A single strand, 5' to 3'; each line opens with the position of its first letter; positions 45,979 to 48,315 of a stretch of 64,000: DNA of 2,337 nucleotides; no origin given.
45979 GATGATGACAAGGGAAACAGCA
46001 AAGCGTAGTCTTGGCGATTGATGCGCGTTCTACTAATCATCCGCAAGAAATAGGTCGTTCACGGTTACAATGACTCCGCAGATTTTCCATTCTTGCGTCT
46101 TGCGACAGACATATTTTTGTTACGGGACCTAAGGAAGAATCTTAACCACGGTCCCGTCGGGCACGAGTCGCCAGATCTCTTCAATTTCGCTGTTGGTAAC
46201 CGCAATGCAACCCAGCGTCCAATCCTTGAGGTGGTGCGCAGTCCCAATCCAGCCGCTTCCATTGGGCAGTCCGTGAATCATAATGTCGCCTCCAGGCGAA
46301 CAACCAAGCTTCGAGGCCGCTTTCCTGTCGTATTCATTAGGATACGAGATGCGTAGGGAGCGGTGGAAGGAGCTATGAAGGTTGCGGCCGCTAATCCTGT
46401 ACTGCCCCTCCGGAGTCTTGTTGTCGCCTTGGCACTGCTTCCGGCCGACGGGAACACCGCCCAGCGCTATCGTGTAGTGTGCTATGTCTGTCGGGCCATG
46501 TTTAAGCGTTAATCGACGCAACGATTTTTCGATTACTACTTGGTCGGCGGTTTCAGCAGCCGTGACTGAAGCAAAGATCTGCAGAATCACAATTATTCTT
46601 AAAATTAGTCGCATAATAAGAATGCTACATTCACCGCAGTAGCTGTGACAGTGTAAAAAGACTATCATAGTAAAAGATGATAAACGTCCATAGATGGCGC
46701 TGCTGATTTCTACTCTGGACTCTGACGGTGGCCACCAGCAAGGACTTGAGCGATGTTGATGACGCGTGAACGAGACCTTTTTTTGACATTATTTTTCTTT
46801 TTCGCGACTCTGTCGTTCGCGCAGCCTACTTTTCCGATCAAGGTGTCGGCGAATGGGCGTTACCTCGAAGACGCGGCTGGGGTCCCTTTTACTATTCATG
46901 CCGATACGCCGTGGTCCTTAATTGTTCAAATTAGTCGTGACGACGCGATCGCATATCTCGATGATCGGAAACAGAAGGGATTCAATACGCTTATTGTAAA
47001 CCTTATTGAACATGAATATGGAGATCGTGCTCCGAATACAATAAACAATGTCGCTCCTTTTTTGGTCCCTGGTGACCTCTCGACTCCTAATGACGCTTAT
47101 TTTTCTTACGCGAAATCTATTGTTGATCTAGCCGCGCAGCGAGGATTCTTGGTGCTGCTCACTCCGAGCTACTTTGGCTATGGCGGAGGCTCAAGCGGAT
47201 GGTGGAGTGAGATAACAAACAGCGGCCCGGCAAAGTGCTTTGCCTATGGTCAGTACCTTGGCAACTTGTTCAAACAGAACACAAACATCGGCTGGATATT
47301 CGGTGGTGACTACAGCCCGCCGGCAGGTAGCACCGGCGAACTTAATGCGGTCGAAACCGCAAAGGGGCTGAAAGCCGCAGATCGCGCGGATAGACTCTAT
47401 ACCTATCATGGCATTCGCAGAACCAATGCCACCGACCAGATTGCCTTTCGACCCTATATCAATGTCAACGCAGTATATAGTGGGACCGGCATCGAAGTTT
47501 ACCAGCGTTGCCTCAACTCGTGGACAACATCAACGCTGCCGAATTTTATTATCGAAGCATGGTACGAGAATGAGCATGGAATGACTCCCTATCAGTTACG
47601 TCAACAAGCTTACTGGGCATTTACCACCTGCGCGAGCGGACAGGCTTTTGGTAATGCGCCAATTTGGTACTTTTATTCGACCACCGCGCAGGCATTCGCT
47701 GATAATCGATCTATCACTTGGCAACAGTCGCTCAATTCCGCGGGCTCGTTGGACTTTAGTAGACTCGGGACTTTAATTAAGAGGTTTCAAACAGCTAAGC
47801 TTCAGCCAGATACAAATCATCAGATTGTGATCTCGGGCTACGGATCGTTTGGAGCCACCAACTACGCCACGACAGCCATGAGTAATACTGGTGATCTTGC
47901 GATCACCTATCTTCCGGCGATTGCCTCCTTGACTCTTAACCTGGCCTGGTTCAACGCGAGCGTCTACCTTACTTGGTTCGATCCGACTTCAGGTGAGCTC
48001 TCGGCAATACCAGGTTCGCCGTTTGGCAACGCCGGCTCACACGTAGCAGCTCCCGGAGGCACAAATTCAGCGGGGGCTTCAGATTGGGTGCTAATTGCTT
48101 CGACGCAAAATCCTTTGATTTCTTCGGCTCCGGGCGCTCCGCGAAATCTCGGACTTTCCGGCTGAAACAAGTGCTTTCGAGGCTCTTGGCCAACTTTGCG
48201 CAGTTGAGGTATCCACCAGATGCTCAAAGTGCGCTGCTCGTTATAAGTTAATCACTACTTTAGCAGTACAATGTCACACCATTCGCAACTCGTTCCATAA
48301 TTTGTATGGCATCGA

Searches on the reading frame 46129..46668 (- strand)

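Call 16: search_protein_families(library=pfam, proteins=[window:46129-46668:-], max_evalue=0.001)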
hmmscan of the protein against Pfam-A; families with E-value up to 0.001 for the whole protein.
window:46129-46668:- (179 aa): 1 family
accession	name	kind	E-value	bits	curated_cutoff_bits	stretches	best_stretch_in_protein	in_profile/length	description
PF03734.19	YkuD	-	3.1e-16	60.7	23.4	1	43-177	3-146/146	L,D-transpeptidase catalytic domain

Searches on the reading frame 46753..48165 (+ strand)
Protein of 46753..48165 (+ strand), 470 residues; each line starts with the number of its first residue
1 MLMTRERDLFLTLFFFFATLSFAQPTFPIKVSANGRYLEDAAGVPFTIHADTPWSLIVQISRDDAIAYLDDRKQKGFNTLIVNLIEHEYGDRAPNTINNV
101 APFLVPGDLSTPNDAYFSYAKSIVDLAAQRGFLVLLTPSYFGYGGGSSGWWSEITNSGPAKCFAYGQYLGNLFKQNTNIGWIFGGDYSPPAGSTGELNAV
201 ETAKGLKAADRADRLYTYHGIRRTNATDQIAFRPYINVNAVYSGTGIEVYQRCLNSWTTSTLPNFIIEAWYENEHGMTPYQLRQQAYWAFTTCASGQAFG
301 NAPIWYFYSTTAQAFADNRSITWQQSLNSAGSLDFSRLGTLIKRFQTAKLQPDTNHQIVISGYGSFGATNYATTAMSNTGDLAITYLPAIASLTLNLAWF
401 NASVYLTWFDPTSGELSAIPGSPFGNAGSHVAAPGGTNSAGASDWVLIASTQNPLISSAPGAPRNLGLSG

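Call 16: search_protein_families(library=pfam, proteins=[window:46753-48165:+], max_evalue=0.001)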
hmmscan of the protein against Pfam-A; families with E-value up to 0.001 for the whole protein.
window:46753-48165:+ (470 aa): 2 families
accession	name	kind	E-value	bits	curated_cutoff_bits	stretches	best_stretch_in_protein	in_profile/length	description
PF13204.13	Apiosidase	-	5.6e-53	181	26.5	1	32-346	1-317/320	Apiosidase-like, catalytic domain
PF12904.13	Collagen_bind_2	-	3.3e-06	27.3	22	1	379-449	23-91/92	Putative collagen-binding domain of a collagenase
